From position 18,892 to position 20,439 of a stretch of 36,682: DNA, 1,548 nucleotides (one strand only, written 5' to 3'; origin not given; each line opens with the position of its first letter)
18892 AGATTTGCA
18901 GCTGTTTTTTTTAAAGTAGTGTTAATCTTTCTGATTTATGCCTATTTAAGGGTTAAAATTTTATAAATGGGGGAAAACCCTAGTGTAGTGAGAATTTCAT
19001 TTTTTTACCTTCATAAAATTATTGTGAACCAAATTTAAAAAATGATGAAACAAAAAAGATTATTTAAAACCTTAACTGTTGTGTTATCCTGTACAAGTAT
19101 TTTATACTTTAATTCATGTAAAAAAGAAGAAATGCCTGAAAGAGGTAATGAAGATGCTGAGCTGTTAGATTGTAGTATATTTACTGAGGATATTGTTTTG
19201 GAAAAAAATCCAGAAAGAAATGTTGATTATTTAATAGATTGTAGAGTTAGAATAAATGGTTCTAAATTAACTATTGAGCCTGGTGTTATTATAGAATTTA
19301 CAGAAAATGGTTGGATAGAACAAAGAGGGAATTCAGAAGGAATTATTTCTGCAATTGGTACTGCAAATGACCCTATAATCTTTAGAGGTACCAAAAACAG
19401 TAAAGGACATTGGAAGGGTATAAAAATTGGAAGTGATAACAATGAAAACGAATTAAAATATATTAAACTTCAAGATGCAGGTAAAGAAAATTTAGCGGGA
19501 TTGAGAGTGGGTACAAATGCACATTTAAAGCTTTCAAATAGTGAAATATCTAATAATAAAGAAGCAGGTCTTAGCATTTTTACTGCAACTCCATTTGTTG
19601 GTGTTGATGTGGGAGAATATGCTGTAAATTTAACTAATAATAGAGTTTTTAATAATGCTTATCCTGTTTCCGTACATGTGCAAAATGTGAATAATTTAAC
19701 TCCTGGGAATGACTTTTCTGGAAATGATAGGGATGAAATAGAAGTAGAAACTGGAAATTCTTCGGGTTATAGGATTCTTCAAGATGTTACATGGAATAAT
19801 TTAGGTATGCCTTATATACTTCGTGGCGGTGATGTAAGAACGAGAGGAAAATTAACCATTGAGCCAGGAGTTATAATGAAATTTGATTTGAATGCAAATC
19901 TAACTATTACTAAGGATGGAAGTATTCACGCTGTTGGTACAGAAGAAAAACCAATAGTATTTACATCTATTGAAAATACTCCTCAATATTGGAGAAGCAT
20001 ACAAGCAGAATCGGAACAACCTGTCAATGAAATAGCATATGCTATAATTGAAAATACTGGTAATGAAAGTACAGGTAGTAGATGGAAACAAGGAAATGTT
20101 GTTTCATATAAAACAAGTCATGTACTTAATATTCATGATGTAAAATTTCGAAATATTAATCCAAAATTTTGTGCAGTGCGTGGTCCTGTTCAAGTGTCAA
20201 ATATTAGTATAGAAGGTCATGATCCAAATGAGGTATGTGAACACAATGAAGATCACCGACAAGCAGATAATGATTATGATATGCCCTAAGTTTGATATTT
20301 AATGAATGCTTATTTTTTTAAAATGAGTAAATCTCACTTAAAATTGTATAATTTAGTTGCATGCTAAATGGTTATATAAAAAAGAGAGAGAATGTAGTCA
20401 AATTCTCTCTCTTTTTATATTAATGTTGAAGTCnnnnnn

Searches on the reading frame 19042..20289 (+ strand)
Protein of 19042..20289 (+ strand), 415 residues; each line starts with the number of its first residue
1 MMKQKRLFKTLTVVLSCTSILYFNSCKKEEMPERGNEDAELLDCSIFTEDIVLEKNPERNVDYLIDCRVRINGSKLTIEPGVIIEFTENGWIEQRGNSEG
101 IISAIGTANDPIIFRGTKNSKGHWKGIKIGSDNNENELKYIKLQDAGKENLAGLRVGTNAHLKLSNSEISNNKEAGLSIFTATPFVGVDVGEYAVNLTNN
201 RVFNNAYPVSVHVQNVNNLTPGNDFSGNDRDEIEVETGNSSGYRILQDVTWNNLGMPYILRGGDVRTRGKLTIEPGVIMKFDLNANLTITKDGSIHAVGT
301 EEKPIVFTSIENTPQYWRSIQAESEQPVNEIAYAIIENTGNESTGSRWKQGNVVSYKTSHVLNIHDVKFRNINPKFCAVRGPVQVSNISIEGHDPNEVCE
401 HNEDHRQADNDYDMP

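Call 3: search_protein_families(library=pfam, proteins=[window:19042-20289:+], max_evalue=0.1)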
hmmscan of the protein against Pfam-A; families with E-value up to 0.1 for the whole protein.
window:19042-20289:+ (415 aa): 0 families

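Call 4: search_protein_families(library=ncbifam, proteins=[window:19042-20289:+], max_evalue=0.1)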
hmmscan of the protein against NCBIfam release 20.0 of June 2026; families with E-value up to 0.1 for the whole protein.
window:19042-20289:+ (415 aa): 1 family
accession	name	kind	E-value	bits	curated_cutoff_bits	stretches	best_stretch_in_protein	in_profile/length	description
NF053793.1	beta_CO2some_N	equivalog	0.09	12.6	100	0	262-292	17-47/118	beta-carboxysome scaffolding protein CcmN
